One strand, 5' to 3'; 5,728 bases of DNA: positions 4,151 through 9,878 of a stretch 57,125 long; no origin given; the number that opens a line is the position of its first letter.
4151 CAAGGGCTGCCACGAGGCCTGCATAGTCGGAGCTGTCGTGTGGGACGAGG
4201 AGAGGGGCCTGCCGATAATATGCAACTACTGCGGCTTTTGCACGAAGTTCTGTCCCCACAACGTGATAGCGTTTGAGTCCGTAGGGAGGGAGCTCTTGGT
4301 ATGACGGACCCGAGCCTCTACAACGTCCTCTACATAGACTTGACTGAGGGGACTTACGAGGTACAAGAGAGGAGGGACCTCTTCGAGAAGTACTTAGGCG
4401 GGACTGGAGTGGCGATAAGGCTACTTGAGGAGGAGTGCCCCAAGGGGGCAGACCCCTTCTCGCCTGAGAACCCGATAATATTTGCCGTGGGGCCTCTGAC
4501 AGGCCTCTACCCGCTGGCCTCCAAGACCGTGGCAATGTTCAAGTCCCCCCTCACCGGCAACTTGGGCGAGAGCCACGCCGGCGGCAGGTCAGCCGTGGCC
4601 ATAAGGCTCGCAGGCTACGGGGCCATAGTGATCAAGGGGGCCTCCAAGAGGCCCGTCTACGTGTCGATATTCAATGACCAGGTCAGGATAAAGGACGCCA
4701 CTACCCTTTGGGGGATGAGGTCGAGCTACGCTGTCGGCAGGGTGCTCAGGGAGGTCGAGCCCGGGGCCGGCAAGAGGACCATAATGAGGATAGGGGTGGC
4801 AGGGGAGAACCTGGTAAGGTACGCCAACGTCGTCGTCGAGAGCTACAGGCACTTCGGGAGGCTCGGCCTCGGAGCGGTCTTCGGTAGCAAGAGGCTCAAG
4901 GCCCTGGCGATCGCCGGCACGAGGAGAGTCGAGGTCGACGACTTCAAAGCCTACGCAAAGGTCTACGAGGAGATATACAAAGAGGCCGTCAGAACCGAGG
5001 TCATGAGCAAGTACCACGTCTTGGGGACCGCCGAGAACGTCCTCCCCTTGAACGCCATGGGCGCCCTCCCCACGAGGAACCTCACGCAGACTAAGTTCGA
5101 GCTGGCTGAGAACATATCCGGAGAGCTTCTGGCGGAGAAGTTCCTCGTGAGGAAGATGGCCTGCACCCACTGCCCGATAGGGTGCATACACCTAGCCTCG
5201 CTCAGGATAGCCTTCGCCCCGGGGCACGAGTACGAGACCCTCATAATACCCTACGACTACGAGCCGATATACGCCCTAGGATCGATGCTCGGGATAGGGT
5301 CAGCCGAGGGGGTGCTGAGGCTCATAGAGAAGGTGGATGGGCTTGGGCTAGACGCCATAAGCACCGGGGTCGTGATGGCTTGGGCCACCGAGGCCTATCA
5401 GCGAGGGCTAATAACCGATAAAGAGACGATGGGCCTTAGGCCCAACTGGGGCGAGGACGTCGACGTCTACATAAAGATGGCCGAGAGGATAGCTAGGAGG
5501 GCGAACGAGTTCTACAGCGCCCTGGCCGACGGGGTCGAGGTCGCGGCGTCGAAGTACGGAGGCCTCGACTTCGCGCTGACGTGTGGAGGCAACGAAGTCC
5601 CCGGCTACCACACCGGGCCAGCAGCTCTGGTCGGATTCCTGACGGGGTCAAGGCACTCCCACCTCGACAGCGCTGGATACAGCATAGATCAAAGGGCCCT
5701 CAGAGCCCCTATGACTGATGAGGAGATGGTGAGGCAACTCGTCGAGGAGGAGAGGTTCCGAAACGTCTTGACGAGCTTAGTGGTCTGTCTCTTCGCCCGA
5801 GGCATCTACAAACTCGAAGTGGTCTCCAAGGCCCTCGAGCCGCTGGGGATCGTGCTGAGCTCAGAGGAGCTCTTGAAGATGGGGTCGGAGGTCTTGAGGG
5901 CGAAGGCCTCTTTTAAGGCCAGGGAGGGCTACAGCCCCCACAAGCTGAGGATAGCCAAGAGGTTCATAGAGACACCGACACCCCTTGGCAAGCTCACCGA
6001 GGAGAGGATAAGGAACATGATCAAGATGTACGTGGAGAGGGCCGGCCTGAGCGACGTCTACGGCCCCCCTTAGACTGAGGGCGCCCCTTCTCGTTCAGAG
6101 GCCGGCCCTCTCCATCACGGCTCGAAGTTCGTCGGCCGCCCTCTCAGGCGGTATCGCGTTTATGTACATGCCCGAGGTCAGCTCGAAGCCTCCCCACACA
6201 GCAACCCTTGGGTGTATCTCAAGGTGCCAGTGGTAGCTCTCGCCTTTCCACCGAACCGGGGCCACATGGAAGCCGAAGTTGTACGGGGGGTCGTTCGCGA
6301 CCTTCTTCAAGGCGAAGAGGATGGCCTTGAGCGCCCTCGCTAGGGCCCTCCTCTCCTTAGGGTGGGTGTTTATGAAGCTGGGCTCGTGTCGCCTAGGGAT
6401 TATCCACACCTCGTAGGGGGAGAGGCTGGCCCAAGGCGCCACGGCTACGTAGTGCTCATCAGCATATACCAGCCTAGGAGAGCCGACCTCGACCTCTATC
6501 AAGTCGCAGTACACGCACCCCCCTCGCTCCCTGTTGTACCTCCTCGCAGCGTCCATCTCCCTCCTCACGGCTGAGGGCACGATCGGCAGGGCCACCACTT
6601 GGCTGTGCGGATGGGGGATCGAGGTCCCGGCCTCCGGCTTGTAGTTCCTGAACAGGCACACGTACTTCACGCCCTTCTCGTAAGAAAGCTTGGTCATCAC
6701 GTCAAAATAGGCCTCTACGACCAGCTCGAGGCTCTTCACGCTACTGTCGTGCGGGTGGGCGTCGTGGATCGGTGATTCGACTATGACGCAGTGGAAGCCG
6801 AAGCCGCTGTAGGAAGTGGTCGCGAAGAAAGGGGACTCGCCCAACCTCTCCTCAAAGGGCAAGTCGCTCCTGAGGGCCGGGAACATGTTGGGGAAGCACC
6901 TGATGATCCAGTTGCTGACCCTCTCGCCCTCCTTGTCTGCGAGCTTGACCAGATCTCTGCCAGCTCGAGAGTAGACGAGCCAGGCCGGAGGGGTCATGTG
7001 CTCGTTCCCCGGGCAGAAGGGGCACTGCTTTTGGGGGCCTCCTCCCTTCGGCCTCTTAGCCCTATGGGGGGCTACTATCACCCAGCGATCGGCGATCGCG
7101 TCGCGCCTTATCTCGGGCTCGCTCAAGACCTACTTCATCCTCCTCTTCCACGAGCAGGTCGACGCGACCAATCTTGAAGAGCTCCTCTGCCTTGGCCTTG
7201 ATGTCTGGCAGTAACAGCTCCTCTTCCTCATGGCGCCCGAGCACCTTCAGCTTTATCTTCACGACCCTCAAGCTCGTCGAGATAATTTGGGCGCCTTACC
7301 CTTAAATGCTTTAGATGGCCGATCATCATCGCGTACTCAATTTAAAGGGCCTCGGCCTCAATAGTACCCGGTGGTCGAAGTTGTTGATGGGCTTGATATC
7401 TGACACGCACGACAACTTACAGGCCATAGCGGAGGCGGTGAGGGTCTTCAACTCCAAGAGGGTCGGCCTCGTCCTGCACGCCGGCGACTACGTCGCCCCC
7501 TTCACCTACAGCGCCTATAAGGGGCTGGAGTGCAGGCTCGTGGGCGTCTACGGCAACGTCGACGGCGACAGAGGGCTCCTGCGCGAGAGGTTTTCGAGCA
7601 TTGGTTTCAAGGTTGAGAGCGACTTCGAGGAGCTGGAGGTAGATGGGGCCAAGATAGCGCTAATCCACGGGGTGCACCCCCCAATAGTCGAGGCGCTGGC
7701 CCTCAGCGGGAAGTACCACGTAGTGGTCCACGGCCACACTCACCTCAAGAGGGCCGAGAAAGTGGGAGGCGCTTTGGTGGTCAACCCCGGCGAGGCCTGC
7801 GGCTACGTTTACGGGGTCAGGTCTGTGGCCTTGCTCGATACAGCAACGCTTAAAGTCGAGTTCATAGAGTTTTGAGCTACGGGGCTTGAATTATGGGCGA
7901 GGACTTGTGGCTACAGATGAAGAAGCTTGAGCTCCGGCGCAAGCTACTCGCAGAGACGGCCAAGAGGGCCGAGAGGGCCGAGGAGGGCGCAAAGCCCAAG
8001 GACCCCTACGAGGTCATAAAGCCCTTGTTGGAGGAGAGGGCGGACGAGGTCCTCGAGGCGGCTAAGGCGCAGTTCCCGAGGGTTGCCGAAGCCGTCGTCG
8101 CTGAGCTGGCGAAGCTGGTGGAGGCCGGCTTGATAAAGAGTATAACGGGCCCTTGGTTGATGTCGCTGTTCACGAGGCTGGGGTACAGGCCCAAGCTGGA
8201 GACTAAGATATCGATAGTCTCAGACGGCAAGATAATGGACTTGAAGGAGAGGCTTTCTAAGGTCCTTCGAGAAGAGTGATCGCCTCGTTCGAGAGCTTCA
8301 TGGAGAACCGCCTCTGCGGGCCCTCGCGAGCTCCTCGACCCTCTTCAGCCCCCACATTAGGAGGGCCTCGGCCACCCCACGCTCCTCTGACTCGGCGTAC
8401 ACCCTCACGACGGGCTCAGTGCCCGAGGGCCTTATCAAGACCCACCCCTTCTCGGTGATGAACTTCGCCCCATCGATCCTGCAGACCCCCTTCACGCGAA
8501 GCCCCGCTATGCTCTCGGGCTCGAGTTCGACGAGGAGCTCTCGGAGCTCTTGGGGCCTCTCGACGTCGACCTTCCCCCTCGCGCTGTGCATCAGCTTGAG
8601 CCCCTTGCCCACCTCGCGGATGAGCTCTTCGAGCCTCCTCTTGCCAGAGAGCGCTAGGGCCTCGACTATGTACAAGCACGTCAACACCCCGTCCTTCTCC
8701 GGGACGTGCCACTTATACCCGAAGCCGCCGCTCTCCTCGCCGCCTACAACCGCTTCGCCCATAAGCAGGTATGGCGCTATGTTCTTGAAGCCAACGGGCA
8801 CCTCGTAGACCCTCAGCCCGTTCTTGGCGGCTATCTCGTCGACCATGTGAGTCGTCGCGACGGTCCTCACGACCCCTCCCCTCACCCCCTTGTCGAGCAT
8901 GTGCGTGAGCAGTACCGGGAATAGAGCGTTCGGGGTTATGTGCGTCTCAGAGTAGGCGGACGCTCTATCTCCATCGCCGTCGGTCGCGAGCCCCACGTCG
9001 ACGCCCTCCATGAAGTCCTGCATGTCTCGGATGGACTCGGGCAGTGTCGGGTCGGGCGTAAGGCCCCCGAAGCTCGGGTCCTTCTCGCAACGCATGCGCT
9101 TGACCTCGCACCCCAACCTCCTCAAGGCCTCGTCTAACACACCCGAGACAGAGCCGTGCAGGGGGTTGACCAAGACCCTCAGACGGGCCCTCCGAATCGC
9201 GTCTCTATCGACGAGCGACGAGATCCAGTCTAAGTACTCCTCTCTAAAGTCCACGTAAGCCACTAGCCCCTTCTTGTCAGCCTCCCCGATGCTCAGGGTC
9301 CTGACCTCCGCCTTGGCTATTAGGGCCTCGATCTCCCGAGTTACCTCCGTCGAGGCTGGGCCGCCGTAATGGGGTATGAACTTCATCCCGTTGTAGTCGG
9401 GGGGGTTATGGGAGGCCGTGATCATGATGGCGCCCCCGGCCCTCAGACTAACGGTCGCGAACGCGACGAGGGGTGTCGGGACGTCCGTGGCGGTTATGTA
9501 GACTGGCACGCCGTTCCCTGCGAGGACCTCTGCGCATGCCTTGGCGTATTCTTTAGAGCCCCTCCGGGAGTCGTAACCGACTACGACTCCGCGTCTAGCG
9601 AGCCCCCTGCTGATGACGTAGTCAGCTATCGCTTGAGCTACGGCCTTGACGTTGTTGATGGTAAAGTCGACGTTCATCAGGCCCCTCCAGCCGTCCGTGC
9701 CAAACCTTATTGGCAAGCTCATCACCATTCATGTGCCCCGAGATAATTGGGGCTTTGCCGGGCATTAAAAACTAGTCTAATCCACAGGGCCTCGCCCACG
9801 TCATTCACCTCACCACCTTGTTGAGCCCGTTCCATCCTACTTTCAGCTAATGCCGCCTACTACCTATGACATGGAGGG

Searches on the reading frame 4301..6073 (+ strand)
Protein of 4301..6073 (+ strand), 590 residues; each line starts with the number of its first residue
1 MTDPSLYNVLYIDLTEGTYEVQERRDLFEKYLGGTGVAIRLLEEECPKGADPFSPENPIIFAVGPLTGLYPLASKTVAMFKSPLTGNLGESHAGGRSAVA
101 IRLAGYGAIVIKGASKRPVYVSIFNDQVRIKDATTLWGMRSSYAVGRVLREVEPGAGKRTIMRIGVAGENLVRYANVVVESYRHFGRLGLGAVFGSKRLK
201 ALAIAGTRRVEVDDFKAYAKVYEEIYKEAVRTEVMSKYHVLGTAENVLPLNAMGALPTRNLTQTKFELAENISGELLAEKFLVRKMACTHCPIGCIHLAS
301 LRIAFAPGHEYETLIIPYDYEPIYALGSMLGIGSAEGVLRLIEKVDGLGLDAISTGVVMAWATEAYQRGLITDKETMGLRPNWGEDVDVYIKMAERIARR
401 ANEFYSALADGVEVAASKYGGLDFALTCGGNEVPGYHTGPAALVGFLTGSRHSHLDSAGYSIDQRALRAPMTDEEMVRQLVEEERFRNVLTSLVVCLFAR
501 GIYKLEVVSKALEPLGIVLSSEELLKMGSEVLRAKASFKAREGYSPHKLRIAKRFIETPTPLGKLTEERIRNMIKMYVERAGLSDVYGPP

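Call 12: find_encoding_contigs(protein=window:4301-6073:+, flank=10000, max_places=1)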
Protein window:4301-6073:+ (590 aa): 4 contigs read that carry it; 1 place shown.
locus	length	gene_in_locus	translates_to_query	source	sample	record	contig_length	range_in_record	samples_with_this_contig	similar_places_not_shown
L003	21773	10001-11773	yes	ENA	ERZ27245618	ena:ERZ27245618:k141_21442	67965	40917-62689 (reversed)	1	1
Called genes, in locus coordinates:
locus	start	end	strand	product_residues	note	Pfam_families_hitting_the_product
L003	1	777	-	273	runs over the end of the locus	PF13230:GATase_4 (weak), PF13522:GATase_6 (weak)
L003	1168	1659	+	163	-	PF06177:QueT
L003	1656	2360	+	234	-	PF13476:AAA_23 (weak), PF13555:AAA_29 (weak), PF00005:ABC_tran, PF13304:AAA_21 (faint)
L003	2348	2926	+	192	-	-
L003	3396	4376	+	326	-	PF00733:Asn_synthase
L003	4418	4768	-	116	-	PF22600:MTPAP-like_central (weak), PF01909:NTP_transf_2, PF18765:Polbeta (weak)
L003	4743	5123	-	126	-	PF05168:HEPN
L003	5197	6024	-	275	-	PF12644:DUF3782, PF07788:PDDEXK_10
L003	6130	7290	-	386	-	PF02562:PhoH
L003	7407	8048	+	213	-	-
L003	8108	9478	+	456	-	PF04894:Nre_N, PF04895:Nre_C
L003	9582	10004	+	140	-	PF12797:Fer4_2 (faint), PF12837:Fer4_6 (faint), PF13187:Fer4_9 (faint), PF13237:Fer4_10 (faint), PF00037:Fer4 (faint), PF14697:Fer4_21 (faint), PF12838:Fer4_7 (faint), PF13247:Fer4_11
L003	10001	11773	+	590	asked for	PF02730:AFOR_N, PF01314:AFOR_C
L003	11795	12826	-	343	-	PF01087:GalP_UDP_transf (faint), PF16268:DUF4921, PF02744:GalP_UDP_tr_C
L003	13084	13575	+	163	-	PF00149:Metallophos (weak), PF12850:Metallophos_2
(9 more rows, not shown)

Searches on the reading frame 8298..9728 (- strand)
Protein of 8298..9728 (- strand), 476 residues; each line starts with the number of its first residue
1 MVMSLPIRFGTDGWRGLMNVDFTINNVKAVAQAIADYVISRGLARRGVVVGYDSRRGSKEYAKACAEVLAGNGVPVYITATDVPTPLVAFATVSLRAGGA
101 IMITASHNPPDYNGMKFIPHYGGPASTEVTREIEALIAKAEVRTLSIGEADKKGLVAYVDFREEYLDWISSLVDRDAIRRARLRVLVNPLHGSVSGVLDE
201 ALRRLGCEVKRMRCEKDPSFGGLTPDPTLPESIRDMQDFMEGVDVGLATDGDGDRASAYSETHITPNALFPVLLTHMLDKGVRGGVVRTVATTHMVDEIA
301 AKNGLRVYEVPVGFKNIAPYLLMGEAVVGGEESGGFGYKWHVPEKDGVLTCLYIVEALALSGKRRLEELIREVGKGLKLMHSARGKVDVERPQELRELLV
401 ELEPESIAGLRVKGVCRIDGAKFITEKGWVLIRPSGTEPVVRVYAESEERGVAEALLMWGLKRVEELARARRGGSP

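Call 10: find_encoding_contigs(protein=window:8298-9728:-, flank=10000, max_places=1)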
Protein window:8298-9728:- (476 aa): no gene with exactly this product is on record in the collection.
